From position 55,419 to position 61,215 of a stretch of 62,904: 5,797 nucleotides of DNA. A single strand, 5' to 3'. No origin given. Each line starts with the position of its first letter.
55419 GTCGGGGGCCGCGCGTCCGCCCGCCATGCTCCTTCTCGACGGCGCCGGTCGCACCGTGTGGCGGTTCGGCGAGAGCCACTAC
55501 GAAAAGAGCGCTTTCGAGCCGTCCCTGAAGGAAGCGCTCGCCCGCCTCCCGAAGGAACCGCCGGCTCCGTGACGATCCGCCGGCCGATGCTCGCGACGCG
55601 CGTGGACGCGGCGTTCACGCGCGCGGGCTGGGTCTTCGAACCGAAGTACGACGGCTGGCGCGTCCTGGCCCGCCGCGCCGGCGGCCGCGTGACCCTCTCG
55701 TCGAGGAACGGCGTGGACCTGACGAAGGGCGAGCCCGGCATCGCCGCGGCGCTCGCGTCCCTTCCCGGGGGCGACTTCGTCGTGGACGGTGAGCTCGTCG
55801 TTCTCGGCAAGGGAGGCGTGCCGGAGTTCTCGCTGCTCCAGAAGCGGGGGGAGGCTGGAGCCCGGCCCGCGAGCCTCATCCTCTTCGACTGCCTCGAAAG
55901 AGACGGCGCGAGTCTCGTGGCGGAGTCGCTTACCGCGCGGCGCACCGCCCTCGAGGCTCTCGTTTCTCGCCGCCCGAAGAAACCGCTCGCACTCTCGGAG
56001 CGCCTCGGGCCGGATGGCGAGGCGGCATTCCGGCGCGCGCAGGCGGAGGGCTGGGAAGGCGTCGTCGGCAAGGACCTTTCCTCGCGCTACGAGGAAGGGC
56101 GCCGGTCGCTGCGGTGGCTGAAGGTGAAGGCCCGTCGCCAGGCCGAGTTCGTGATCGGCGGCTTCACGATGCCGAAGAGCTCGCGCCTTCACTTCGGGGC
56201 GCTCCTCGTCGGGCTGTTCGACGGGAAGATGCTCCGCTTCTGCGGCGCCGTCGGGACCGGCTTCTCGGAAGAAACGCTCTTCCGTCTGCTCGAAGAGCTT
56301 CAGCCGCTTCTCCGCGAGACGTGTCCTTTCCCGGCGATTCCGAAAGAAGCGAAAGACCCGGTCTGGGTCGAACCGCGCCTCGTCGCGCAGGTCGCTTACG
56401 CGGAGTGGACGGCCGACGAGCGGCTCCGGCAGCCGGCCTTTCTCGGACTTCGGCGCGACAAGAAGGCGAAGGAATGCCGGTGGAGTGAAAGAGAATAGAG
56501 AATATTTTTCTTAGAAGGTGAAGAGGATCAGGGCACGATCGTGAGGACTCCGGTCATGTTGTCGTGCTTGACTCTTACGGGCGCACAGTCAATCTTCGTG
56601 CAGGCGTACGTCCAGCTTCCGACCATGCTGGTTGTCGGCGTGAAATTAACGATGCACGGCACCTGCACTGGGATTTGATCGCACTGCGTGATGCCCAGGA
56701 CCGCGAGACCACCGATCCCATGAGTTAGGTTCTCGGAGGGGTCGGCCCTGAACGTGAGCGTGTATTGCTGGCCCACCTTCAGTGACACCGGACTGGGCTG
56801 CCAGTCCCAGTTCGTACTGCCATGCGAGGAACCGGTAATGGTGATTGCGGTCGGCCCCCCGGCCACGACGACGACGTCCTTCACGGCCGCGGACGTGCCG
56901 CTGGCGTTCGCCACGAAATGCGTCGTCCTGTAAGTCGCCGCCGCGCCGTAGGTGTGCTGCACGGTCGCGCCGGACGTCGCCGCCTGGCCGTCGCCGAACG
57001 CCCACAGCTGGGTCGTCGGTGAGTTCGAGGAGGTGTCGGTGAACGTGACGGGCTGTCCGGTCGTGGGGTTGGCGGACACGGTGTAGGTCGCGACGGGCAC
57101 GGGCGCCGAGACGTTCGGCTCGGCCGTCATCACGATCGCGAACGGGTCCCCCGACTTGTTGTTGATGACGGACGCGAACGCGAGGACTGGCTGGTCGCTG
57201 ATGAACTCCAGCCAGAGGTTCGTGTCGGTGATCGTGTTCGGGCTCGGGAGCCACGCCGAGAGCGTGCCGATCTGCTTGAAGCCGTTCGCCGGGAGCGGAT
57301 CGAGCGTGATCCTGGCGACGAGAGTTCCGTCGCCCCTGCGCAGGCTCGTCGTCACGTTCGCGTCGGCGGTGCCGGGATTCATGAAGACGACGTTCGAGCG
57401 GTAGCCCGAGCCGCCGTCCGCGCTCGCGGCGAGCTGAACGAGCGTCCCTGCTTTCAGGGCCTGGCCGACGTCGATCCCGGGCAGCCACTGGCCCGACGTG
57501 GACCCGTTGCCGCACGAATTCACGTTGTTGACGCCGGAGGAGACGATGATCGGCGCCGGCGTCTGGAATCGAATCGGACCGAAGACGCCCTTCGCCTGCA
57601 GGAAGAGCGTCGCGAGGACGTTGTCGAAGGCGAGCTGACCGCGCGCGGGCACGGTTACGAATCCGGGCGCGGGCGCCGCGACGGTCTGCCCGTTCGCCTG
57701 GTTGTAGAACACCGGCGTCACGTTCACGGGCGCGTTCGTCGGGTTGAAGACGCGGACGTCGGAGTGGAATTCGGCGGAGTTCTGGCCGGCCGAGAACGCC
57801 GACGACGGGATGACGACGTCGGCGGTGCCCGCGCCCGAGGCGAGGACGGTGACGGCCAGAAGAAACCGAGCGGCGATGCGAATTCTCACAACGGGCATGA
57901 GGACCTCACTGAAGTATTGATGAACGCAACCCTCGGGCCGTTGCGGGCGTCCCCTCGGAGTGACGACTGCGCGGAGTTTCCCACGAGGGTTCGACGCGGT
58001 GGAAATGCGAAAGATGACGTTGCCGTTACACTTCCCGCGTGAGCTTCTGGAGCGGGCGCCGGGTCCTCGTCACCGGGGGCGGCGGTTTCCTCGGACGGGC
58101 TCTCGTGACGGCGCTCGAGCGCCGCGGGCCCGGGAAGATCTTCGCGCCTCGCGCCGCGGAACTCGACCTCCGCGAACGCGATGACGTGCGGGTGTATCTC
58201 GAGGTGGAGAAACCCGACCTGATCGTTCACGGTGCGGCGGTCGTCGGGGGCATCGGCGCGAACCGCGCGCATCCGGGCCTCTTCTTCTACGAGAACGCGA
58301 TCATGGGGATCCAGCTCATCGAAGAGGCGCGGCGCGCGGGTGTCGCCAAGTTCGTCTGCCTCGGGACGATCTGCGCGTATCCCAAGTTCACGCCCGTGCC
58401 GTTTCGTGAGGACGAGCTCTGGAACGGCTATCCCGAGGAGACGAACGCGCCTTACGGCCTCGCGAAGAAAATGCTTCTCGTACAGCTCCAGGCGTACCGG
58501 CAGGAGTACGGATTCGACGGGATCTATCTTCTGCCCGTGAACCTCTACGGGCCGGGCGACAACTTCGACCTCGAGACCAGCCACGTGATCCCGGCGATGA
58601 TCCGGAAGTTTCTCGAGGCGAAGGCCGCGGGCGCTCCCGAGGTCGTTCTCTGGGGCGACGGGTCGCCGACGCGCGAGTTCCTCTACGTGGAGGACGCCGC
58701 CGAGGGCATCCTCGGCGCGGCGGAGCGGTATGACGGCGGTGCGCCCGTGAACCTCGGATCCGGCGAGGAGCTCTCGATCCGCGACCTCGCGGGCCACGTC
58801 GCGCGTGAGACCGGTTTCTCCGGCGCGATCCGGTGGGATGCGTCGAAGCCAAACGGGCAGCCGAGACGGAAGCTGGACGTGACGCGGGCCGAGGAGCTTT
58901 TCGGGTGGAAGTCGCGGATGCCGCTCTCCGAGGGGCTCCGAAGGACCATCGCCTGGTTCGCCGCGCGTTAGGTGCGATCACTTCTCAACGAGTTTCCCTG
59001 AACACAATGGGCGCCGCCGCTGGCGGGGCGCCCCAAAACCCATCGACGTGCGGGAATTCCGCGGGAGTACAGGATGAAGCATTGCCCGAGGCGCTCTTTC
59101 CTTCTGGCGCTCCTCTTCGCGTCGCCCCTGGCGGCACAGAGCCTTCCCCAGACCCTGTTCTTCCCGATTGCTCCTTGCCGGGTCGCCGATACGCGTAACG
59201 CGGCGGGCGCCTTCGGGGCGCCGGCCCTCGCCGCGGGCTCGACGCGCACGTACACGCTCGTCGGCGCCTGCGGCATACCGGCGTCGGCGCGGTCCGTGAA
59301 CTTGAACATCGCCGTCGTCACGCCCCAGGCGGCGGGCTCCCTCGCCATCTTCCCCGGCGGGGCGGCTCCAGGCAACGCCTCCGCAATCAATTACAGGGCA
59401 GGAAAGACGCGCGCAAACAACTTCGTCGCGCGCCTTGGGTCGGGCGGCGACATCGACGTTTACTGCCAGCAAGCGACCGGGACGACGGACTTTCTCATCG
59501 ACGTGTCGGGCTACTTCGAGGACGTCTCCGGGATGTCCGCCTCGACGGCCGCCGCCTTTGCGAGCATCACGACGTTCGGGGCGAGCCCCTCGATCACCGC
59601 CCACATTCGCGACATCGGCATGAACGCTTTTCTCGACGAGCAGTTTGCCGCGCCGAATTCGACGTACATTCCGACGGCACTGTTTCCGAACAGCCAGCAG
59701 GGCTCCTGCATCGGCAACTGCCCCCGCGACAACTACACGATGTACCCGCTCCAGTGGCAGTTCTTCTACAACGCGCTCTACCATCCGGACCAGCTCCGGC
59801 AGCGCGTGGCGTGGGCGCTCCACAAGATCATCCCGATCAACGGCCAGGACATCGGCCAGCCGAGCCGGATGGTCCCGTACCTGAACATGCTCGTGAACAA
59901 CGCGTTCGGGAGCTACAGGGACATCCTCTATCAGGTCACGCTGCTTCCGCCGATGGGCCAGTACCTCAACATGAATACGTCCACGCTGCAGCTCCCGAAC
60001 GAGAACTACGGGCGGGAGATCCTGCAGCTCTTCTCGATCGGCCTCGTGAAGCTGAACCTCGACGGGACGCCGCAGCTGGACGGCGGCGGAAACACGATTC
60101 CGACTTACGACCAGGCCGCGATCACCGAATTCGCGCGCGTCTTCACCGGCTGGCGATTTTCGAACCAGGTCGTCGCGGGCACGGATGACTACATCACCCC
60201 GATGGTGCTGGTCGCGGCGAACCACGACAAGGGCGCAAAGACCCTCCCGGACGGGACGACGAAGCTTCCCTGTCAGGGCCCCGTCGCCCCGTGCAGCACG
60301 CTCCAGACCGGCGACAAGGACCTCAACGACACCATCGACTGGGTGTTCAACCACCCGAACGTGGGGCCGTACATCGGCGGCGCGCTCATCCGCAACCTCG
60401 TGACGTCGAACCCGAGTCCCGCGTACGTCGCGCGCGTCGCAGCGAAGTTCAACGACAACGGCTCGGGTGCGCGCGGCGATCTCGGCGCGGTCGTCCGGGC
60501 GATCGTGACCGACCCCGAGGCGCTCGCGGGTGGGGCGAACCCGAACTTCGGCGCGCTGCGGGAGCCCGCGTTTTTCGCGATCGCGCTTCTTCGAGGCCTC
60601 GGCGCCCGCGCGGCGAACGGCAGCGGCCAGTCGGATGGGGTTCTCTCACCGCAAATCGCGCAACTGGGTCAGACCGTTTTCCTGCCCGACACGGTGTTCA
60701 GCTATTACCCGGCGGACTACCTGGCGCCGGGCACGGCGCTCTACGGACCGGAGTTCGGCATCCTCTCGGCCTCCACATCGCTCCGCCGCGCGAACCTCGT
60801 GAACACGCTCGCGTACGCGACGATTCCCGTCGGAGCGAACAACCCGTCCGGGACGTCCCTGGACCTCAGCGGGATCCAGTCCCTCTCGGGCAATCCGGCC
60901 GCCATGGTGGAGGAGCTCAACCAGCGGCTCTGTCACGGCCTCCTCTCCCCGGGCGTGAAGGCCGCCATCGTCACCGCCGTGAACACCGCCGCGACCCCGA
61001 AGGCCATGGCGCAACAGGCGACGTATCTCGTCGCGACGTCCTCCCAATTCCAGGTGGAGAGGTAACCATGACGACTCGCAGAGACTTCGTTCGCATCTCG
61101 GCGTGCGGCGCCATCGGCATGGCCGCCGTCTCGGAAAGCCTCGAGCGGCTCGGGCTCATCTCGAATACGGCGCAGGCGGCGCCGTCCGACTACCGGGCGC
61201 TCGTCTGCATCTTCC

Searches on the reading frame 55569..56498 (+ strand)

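Call 72: search_protein_families(library=pfam, proteins=[window:55569-56498:+], max_evalue=0.00001)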
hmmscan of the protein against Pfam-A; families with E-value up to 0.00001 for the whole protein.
window:55569-56498:+ (309 aa): 2 families
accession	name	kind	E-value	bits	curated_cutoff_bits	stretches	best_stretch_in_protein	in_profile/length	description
PF01068.26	DNA_ligase_A_M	-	5.3e-31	108.3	26.2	1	6-187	1-204/204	ATP dependent DNA ligase domain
PF04679.21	DNA_ligase_A_C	-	9.1e-29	100.2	27.5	1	207-298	3-94/94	ATP dependent DNA ligase C terminal region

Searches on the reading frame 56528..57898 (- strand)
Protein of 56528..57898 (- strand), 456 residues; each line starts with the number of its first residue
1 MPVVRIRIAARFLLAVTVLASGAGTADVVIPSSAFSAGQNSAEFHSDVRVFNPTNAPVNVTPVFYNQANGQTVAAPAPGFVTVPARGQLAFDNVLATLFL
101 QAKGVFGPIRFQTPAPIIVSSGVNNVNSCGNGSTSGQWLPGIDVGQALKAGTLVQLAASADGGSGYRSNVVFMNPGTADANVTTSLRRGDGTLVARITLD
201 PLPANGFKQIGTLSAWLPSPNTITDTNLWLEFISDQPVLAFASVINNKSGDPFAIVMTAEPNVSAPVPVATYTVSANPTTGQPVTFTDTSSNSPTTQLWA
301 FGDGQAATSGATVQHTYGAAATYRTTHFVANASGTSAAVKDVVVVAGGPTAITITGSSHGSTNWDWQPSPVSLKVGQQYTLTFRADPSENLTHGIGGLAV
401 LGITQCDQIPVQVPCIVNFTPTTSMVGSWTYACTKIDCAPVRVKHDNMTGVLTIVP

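Call 13: search_protein_families(library=pfam, proteins=[window:56528-57898:-])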
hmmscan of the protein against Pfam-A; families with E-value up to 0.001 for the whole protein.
window:56528-57898:- (456 aa): 2 families
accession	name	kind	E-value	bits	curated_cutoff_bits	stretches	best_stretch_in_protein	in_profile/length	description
PF18911.6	PKD_4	-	2.4e-10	40.7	27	1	268-343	4-82/85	PKD domain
PF00801.26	PKD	-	6.7e-08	32.9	23.5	1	273-344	3-80/80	PKD domain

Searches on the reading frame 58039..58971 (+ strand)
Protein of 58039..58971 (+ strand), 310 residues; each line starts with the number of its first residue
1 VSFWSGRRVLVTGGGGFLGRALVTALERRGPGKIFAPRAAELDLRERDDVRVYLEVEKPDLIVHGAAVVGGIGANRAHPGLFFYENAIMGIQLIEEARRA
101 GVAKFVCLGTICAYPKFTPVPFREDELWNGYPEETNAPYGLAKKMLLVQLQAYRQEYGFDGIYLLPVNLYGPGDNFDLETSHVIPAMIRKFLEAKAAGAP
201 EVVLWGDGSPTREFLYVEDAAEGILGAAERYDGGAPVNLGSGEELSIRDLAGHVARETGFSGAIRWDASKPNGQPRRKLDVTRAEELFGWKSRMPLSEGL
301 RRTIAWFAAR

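Call 72: search_protein_families(library=pfam, proteins=[window:58039-58971:+], max_evalue=0.00001)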
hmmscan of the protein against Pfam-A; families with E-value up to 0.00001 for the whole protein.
window:58039-58971:+ (310 aa): 4 families
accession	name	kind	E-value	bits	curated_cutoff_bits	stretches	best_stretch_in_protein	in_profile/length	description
PF01370.27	Epimerase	-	1.1e-55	189.1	20.9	1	9-240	1-240/240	NAD dependent epimerase/dehydratase family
PF16363.11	GDP_Man_Dehyd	-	8.2e-21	75.2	27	1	41-303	58-332/332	GDP-mannose 4,6 dehydratase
PF04321.23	RmlD_sub_bind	-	1.8e-07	31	27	1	8-68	2-61/287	RmlD substrate binding domain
PF02719.21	Polysacc_synt_2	-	2e-07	30.9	20.2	0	43-110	62-128/293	Polysaccharide biosynthesis protein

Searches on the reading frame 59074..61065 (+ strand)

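Call 72: search_protein_families(library=pfam, proteins=[window:59074-61065:+], max_evalue=0.00001)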
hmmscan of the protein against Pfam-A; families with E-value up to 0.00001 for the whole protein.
window:59074-61065:+ (663 aa): 1 family
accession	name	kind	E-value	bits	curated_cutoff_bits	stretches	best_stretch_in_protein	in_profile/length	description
PF08811.16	DUF1800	-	1.5e-77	262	26.1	1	166-661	6-419/419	Protein of unknown function (DUF1800)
